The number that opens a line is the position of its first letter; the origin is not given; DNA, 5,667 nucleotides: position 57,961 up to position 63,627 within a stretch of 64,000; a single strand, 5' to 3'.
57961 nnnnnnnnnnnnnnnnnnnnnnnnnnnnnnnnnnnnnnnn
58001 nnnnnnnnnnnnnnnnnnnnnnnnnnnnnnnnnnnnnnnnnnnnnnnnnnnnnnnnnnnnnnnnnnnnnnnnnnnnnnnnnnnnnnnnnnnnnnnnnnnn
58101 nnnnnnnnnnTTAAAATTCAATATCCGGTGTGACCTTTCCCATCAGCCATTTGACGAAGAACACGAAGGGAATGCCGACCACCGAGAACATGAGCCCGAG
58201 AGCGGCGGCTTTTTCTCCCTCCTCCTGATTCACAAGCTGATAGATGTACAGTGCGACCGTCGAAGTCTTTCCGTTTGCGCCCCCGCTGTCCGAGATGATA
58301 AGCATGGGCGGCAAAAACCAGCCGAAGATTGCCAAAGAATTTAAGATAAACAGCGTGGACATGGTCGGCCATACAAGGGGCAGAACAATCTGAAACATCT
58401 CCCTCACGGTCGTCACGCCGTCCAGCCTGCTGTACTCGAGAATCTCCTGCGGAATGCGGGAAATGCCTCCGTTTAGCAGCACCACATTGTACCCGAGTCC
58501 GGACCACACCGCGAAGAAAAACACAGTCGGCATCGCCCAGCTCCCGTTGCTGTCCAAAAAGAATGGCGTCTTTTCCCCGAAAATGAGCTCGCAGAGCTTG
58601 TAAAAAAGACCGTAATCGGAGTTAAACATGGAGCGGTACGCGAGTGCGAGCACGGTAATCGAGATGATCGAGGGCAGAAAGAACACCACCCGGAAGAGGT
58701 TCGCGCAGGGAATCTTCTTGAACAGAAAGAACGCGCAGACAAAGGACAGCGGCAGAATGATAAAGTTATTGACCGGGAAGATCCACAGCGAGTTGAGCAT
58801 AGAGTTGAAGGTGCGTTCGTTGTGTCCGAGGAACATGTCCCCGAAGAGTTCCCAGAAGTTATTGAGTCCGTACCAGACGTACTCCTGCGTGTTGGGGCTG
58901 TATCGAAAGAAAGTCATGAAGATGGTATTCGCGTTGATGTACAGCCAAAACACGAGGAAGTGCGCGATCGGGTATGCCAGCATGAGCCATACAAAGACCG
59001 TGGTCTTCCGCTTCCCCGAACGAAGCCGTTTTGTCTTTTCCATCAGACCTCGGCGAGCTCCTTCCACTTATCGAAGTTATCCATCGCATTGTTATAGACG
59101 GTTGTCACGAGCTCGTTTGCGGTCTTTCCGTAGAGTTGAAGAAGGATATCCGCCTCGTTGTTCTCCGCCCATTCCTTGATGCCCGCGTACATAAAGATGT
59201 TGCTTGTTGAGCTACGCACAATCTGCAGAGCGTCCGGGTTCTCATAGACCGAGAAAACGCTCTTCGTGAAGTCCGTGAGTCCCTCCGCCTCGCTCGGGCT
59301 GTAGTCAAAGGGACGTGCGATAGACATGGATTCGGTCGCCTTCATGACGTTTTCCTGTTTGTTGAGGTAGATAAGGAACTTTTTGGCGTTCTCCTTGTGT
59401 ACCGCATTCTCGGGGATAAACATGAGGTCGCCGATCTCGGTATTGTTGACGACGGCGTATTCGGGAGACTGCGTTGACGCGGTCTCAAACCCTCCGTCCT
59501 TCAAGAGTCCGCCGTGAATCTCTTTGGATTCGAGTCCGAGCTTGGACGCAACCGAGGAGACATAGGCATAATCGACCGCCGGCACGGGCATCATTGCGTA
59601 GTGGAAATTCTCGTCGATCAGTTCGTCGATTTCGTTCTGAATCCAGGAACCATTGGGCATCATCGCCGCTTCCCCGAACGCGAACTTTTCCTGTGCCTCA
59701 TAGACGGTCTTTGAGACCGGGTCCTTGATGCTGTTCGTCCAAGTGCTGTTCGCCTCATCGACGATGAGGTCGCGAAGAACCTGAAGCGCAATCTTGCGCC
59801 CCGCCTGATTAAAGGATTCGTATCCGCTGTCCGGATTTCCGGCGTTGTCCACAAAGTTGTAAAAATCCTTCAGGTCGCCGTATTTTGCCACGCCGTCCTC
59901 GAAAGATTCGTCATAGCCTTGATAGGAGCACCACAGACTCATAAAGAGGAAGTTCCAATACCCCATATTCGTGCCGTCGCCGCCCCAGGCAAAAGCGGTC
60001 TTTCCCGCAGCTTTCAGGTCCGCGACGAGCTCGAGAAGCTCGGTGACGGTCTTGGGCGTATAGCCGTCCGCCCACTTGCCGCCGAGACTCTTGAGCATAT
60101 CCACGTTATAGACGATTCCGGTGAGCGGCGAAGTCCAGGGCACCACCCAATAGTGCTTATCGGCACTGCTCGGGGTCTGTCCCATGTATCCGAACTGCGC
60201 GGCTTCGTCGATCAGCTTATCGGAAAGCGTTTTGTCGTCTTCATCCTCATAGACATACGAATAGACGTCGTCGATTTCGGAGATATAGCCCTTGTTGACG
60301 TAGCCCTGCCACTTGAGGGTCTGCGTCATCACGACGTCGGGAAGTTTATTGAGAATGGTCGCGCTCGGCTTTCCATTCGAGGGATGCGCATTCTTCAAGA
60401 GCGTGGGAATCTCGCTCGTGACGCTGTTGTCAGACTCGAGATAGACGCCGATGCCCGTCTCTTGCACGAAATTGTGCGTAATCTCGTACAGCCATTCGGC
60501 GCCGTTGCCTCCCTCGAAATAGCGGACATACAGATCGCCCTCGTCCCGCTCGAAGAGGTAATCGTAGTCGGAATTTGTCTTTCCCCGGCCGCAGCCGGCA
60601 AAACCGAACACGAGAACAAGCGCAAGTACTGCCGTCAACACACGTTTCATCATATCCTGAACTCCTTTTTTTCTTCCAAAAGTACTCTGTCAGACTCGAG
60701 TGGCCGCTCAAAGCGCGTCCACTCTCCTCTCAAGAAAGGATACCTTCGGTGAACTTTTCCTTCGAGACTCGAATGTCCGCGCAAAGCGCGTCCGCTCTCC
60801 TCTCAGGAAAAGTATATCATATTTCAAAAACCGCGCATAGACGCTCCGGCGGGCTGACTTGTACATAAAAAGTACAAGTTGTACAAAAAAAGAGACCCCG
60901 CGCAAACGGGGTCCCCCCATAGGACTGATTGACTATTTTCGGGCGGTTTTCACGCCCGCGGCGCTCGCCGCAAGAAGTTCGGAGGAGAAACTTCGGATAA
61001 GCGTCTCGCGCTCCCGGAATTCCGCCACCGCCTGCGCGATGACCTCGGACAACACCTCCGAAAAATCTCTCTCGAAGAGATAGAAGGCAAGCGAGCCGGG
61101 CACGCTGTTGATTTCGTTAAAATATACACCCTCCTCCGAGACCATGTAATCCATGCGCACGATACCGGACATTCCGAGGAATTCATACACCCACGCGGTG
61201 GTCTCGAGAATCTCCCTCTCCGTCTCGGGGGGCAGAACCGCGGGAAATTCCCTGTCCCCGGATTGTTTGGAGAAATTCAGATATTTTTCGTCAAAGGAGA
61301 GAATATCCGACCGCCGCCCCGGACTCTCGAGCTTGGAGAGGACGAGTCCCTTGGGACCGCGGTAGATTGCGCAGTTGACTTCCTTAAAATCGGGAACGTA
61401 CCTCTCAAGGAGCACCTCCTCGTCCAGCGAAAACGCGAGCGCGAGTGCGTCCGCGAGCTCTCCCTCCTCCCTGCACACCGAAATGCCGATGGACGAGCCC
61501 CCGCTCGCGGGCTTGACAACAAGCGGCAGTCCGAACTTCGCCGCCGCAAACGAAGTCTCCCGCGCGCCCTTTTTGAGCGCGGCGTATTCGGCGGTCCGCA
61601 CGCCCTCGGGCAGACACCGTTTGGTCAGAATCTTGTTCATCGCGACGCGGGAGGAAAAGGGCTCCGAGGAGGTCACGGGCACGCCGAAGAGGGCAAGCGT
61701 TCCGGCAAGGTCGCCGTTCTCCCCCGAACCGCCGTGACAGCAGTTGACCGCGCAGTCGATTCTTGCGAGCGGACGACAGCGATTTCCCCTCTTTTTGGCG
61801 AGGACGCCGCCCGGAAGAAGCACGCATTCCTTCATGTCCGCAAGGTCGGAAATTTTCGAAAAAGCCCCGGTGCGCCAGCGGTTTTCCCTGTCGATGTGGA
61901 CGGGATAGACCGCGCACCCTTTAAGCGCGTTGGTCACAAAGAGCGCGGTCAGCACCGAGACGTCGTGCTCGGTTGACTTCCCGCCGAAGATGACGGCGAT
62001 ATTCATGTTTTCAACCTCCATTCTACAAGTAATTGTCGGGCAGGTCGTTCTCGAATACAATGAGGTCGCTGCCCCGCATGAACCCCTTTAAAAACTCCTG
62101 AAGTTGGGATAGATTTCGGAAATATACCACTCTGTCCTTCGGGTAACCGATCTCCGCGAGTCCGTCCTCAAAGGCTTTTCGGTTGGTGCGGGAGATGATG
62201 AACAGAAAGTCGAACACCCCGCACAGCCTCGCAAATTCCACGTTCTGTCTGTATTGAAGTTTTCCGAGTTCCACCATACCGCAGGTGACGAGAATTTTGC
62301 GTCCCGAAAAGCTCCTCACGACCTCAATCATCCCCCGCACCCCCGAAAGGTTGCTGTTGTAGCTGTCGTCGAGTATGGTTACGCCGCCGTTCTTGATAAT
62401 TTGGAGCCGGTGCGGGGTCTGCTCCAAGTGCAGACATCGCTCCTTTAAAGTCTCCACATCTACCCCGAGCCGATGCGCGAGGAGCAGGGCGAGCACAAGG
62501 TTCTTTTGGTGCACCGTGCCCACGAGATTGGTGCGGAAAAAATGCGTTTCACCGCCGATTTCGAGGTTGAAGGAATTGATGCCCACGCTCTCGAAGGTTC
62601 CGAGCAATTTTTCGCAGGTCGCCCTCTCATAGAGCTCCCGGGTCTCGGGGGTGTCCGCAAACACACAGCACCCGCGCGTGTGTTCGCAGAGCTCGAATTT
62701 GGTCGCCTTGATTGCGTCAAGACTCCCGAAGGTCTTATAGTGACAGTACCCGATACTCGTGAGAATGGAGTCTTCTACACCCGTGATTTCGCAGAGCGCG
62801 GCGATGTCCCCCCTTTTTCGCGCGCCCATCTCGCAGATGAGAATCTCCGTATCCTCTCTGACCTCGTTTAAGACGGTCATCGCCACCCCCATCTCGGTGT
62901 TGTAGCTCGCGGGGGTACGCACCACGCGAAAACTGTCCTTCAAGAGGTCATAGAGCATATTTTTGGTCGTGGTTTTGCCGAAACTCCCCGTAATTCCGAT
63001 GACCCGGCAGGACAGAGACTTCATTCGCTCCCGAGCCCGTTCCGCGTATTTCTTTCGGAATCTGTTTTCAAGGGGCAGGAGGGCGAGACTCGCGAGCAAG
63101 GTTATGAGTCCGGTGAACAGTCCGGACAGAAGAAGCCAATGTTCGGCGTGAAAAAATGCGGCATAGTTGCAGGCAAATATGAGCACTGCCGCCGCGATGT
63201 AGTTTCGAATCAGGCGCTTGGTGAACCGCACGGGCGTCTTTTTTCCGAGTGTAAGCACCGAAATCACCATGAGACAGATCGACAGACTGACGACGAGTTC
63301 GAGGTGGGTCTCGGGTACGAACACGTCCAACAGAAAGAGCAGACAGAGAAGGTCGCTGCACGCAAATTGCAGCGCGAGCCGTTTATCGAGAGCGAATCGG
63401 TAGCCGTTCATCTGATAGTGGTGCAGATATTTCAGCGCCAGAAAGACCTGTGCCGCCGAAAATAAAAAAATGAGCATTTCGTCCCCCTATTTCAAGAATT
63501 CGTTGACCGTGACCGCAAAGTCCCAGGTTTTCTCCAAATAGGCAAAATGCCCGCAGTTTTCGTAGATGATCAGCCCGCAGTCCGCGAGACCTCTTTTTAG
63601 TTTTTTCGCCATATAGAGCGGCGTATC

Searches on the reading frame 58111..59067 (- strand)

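Call 13: search_protein_families(library=pfam, proteins=[window:58111-59067:-], max_evalue=0.001)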
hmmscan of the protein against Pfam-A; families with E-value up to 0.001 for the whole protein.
window:58111-59067:- (318 aa): 1 family
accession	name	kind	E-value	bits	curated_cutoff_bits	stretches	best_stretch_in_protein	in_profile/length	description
PF00528.27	BPD_transp_1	-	1.3e-18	67.9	26.4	1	105-309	2-179/184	Binding-protein-dependent transport system inner membrane component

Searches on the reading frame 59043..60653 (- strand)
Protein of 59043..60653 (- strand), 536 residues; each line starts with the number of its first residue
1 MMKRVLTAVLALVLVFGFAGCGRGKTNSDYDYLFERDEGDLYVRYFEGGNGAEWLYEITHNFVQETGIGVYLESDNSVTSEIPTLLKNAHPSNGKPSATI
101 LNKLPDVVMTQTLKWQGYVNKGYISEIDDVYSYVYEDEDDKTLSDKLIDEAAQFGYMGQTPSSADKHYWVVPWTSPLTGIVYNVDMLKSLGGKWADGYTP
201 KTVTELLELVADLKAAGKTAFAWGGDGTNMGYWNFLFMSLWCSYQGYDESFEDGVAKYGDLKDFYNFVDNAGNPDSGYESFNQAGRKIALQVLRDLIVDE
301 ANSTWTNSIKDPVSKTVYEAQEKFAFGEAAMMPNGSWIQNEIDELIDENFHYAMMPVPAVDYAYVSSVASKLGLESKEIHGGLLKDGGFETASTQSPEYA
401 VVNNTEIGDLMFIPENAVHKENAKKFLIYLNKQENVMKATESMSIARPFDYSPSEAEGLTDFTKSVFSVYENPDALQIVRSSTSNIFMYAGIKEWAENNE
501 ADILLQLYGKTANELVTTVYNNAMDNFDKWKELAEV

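Call 13: search_protein_families(library=pfam, proteins=[window:59043-60653:-], max_evalue=0.001)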
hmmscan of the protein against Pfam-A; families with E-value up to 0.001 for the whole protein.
window:59043-60653:- (536 aa): 1 family
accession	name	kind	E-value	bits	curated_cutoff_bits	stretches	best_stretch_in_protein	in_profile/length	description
PF01547.30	SBP_bac_1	-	3.5e-18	67.1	26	1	103-435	48-305/307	Bacterial extracellular solute-binding protein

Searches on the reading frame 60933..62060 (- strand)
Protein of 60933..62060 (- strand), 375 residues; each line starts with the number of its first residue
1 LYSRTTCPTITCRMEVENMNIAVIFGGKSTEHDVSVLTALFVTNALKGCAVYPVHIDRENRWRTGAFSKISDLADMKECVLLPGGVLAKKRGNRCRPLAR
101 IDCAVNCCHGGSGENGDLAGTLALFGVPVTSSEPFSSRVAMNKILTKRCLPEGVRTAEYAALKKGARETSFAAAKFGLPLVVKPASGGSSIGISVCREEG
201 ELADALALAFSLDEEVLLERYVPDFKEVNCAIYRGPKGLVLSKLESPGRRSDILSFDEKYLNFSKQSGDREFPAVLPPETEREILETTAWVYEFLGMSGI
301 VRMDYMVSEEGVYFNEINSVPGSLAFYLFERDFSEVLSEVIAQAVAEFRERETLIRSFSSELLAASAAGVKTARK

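Call 13: search_protein_families(library=pfam, proteins=[window:60933-62060:-], max_evalue=0.001)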
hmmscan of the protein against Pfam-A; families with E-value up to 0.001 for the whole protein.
window:60933-62060:- (375 aa): 4 families
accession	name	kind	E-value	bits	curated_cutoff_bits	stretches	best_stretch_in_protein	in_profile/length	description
PF07478.18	Dala_Dala_lig_C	-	1.2e-32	113.5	24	1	153-331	6-186/204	D-ala D-ala ligase C-terminus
PF01820.27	Dala_Dala_lig_N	-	2.6e-19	70.4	34.6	1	20-132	1-121/121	D-ala D-ala ligase N-terminus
PF02222.28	ATP-grasp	-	9.3e-10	38.9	27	1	153-240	7-94/179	ATP-grasp domain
PF02786.22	CPSase_L_D2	-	2.3e-08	34.3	19.8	1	163-243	24-110/211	Carbamoyl-phosphate synthase L chain, ATP binding domain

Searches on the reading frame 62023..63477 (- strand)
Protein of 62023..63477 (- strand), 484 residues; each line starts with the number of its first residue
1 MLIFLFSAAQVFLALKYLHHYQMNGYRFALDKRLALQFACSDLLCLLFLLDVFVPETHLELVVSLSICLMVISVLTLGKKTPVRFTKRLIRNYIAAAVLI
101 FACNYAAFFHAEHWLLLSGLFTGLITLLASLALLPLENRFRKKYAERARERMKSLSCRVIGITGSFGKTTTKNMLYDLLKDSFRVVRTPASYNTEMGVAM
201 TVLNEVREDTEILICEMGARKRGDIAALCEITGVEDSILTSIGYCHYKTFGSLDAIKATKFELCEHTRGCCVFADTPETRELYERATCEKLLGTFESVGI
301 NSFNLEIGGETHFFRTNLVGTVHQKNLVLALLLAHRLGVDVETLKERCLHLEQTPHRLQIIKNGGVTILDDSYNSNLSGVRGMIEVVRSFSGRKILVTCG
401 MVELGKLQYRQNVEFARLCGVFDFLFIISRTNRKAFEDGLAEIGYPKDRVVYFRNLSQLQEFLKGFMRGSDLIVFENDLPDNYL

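Call 13: search_protein_families(library=pfam, proteins=[window:62023-63477:-], max_evalue=0.001)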
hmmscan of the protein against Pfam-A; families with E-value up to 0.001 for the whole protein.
window:62023-63477:- (484 aa): 2 families
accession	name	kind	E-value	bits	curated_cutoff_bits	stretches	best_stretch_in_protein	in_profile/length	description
PF08245.18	Mur_ligase_M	-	2.8e-21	76.8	24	1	162-330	1-196/200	Mur ligase middle domain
PF02875.26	Mur_ligase_C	-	1.4e-08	36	28.4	1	356-474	1-122/127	Mur ligase, glutamate ligase domain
